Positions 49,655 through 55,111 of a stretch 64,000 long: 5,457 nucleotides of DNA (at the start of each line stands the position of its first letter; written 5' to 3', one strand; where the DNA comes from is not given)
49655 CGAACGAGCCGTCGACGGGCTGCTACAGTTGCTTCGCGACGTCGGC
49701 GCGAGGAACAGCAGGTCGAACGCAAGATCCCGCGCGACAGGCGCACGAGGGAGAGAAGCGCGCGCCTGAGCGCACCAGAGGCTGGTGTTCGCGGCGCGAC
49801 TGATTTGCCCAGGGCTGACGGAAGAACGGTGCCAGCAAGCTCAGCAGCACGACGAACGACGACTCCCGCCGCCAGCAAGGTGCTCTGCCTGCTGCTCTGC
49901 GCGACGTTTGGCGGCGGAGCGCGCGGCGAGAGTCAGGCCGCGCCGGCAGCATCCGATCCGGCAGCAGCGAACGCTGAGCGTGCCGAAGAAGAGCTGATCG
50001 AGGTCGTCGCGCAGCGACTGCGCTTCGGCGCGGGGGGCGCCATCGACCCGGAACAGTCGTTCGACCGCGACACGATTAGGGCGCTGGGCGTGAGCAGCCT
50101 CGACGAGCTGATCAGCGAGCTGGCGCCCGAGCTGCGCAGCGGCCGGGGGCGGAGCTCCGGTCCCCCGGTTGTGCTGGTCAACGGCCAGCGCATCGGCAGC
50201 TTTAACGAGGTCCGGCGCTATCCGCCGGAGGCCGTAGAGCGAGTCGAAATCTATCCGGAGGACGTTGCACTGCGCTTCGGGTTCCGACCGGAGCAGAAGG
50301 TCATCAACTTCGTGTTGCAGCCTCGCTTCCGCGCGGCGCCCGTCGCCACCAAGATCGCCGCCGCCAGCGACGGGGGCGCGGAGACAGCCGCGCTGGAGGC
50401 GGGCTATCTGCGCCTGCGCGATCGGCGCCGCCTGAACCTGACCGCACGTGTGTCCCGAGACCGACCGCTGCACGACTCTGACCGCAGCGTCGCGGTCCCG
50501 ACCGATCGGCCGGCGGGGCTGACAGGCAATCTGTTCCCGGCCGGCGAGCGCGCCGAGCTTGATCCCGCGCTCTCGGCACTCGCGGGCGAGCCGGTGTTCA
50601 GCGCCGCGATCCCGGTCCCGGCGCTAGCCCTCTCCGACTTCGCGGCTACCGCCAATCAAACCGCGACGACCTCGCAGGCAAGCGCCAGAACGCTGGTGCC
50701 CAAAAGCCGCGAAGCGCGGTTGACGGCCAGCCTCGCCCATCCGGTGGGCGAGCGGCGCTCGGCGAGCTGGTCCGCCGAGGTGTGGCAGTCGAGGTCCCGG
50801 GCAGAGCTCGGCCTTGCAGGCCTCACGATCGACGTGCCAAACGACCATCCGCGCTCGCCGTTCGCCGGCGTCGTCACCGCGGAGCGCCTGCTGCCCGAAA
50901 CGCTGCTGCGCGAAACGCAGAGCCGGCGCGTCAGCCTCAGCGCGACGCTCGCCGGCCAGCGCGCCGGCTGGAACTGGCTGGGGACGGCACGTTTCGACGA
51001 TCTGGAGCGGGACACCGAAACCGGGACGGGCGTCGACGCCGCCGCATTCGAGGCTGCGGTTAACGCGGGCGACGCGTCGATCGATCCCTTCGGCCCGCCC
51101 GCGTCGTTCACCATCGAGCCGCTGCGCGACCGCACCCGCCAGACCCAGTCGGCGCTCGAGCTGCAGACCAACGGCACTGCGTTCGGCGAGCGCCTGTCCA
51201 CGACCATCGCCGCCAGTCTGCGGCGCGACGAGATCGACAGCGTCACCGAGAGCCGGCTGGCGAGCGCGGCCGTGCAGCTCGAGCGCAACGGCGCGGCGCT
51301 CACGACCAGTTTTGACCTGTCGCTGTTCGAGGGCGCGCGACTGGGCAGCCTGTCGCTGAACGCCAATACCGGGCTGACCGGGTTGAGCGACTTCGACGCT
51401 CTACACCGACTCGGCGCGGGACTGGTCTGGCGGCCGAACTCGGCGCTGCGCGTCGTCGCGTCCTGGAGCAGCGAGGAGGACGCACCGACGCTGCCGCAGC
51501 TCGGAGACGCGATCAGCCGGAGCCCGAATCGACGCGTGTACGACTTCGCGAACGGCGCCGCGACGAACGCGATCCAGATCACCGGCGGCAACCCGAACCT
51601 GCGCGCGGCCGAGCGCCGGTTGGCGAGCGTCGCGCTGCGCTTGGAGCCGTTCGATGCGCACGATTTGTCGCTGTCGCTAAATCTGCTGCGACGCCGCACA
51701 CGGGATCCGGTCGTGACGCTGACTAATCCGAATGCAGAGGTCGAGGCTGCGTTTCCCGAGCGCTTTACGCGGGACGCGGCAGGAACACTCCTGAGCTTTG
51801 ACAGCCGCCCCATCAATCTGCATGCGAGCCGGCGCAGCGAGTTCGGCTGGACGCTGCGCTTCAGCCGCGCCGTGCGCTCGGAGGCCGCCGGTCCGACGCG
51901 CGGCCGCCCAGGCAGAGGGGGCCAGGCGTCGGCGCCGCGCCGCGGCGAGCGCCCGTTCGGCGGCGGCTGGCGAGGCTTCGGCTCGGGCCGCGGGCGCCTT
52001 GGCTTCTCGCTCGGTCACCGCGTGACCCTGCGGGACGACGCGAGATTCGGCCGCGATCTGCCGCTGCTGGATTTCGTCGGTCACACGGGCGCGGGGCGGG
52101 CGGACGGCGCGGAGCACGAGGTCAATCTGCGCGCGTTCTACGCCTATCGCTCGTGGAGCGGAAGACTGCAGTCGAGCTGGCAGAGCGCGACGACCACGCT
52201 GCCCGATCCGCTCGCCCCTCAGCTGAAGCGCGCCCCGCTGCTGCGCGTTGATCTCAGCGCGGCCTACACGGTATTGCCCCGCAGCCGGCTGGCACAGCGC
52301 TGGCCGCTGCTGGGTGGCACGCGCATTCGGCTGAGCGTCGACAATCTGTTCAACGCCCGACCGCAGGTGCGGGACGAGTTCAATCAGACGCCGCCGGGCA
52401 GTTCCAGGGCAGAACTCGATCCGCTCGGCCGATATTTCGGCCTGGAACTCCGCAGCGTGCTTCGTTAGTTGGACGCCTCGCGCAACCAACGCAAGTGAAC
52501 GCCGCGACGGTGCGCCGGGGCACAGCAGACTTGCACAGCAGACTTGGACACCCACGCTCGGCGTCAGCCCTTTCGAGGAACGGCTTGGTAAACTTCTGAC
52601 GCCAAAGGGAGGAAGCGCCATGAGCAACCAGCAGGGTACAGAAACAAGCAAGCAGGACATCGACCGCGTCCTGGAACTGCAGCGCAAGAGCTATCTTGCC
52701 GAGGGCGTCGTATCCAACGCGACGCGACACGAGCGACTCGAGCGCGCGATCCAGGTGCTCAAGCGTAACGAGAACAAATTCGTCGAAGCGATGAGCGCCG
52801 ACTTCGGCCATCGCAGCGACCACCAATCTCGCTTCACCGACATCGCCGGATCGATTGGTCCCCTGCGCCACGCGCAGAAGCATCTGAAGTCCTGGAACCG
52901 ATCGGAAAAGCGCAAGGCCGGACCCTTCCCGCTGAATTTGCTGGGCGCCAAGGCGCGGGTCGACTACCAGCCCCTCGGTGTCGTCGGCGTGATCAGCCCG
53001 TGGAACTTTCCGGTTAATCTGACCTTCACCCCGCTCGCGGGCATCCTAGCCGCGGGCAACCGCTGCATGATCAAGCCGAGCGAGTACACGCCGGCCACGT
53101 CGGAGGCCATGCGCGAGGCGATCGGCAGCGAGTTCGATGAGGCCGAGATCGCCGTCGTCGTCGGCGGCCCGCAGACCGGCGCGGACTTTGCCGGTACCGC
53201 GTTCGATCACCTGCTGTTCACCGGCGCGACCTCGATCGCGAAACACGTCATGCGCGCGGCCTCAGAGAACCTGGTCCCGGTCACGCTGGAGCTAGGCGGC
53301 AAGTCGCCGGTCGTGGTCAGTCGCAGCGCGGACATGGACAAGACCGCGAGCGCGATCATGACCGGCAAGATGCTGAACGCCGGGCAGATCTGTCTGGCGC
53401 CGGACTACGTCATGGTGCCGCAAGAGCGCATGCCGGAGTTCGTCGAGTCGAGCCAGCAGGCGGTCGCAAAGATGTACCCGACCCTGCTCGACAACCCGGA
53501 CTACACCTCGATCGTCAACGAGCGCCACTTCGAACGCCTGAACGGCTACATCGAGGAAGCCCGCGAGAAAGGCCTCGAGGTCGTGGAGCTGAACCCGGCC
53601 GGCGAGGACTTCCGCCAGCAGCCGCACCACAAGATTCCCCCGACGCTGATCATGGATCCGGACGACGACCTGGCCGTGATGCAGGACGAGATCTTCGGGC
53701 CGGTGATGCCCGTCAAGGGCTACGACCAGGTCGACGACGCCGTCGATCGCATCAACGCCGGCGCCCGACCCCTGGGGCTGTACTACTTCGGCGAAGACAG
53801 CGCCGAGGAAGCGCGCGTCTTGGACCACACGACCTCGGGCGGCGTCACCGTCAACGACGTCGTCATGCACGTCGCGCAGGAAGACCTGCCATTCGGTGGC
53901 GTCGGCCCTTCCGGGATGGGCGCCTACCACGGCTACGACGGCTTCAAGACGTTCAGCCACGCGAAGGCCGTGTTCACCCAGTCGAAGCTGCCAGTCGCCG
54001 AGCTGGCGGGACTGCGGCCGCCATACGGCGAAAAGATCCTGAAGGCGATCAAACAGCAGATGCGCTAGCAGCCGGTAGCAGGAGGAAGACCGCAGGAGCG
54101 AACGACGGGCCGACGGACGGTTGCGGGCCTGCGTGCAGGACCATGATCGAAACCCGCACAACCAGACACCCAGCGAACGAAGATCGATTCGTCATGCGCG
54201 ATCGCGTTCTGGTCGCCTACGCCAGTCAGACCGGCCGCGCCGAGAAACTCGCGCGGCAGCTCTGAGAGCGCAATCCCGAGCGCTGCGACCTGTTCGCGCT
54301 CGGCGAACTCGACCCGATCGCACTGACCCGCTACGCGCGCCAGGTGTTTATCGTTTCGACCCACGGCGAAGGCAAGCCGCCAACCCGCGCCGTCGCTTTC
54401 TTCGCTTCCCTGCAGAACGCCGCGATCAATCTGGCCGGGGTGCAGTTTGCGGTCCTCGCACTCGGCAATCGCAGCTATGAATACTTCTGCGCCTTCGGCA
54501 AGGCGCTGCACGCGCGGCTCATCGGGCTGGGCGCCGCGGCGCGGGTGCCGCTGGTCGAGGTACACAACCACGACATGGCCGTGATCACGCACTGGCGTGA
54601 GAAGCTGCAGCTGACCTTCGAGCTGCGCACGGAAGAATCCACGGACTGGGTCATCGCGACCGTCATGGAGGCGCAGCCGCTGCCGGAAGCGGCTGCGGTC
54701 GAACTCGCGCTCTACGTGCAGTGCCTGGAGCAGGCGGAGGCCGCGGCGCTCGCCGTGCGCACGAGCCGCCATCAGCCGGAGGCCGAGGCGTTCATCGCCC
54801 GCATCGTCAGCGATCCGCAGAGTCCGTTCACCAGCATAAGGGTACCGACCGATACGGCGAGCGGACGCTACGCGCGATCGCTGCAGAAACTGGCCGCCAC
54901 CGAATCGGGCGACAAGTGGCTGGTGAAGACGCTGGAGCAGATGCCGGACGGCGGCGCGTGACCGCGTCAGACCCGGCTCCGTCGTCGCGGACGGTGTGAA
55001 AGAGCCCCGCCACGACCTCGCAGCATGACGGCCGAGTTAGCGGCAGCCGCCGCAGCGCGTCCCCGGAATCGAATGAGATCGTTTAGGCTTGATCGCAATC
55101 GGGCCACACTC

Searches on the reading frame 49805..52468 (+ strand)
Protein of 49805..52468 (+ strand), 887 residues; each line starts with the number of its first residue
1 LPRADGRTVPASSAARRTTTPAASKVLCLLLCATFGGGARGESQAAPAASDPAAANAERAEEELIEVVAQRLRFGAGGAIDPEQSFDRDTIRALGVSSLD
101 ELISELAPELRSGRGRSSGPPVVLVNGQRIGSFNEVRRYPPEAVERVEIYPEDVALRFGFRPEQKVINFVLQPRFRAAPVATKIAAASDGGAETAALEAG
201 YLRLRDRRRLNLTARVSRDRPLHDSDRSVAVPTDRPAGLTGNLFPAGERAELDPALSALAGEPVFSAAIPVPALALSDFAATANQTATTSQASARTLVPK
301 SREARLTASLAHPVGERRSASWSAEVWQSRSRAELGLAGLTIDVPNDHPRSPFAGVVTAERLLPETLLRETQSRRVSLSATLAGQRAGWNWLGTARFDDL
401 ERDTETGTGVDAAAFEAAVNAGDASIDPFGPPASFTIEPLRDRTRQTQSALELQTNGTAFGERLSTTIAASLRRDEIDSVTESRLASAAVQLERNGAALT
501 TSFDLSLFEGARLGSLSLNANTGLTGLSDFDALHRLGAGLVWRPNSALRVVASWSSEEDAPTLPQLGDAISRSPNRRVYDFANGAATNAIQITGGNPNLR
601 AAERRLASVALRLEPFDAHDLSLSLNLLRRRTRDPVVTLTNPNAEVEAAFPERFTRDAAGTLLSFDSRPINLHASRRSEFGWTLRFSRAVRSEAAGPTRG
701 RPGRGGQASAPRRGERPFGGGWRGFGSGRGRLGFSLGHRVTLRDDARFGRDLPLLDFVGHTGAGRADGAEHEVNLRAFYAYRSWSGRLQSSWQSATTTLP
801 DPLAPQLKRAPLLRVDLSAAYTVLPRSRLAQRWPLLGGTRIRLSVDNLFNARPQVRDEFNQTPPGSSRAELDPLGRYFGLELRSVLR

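Call 33: search_protein_families(library=pfam, proteins=[window:49805-52468:+], max_evalue=0.00001)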
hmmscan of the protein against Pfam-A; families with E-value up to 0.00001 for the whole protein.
window:49805-52468:+ (887 aa): 1 family
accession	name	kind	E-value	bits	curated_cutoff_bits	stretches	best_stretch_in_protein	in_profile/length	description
PF00593.30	TonB_dep_Rec_b-barrel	-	6.5e-08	33.3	27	1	368-848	55-436/436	TonB dependent receptor-like, beta-barrel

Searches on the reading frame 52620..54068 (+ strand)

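Call 33: search_protein_families(library=pfam, proteins=[window:52620-54068:+], max_evalue=0.00001)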
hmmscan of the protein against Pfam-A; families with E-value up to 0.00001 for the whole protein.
window:52620-54068:+ (482 aa): 1 family
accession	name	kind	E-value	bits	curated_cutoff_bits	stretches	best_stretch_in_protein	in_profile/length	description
PF00171.27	Aldedh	-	3e-87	293.5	23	1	8-451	25-461/461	Aldehyde dehydrogenase family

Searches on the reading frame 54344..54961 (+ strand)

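Call 33: search_protein_families(library=pfam, proteins=[window:54344-54961:+], max_evalue=0.00001)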
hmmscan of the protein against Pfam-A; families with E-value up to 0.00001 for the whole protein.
window:54344-54961:+ (205 aa): 1 family
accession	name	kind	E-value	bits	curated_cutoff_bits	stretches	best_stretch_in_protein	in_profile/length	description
PF00258.30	Flavodoxin_1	-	1.4e-14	54.9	25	1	2-76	51-130/143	Flavodoxin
